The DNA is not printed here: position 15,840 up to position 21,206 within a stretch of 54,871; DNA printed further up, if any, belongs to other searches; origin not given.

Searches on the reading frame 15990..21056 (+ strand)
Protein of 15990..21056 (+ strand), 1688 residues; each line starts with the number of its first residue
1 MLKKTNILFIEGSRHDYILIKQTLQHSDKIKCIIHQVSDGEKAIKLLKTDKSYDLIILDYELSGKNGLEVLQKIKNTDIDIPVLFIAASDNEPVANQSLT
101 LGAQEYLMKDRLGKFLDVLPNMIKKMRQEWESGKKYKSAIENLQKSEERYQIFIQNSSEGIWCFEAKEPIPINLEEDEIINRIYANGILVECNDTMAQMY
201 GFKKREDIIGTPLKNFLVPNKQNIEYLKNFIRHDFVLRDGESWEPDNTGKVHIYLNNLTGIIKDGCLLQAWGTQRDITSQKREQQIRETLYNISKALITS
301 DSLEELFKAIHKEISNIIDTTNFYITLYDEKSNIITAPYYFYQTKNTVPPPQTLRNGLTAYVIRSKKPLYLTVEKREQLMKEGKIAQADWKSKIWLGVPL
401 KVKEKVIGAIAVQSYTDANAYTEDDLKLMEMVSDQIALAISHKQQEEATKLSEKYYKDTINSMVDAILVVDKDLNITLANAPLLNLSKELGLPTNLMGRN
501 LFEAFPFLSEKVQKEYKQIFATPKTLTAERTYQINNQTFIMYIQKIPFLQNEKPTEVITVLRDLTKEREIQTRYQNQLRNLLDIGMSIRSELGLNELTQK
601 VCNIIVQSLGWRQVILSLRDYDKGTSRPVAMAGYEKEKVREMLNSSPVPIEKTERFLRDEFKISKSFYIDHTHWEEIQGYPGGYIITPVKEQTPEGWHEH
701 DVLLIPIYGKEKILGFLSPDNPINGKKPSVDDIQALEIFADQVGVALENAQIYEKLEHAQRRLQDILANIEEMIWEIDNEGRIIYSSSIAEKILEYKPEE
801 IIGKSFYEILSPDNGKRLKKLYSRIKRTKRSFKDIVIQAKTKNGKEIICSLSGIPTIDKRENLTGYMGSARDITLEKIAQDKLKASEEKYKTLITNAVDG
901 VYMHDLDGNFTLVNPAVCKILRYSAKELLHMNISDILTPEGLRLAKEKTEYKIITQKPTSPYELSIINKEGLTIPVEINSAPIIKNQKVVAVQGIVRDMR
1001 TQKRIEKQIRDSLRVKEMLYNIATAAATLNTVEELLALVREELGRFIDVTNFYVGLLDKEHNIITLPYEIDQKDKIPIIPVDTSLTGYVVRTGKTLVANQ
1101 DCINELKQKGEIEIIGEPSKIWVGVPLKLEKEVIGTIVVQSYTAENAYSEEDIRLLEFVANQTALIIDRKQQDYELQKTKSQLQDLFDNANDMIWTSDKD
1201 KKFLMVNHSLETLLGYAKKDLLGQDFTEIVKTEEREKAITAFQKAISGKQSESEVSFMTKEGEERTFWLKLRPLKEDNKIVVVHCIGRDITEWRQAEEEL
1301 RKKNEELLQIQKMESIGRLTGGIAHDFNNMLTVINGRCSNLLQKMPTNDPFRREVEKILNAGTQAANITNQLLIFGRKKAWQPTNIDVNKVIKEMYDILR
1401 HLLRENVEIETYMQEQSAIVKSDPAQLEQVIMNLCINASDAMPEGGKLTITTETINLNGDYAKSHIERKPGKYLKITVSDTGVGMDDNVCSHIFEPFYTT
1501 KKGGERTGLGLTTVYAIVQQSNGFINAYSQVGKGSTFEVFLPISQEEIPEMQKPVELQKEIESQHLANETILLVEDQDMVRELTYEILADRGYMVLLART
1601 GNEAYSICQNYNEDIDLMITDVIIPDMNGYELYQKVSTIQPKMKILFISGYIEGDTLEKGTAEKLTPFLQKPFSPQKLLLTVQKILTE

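Call 4: search_protein_families(library=pfam, proteins=[window:15990-21056:+], max_evalue=0.01)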
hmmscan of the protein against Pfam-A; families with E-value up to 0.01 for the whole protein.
window:15990-21056:+ (1688 aa): 16 families
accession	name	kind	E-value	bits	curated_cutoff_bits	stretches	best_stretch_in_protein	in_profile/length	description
PF13426.13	PAS_9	-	1.9e-57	192.3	27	5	772-874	2-102/103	PAS domain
PF00989.32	PAS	-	5.9e-47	158.8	22.6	4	762-873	2-113/113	PAS fold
PF13185.12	GAF_2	-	2.1e-39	135.3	28.6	3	301-440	2-135/136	GAF domain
PF08448.16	PAS_4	-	3e-39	134.1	23.1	3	1187-1294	1-109/110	PAS fold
PF00072.30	Response_reg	-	5.2e-39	133.3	30.2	2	1571-1682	1-110/111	Response regulator receiver domain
PF01590.32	GAF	-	1.4e-31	110.3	22.4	3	303-440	2-133/133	GAF domain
PF13188.13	PAS_8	-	1.1e-27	95.4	21.8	2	888-939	1-52/65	PAS domain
PF08447.18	PAS_3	-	1.3e-24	86.7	25.6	2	1204-1285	2-87/89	PAS fold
PF13492.12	GAF_3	-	6.2e-23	82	27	2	302-442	1-129/129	GAF domain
PF02518.31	HATPase_c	-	1.1e-21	77.8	26.4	1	1423-1544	2-110/111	Histidine kinase-, DNA gyrase B-, and HSP90-like ATPase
PF24820.1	Diguanyl_cycl_sensor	-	3e-11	43.7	28.1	1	460-541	2-77/109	Diguanylate cyclase-like sensor domain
PF12860.13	PAS_7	-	1.3e-08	35.4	27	0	1189-1298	3-115/115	PAS fold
PF00512.31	HisKA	-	1.9e-07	31.4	26.9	1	1317-1379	3-64/66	His Kinase A (phospho-acceptor) domain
PF14598.12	PAS_11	-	2e-07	31.4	25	0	1194-1254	5-65/109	PAS domain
PF18095.7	PAS_12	-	1.2e-05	25.4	22.6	1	1138-1270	15-134/153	UPF0242 C-terminal PAS-like domain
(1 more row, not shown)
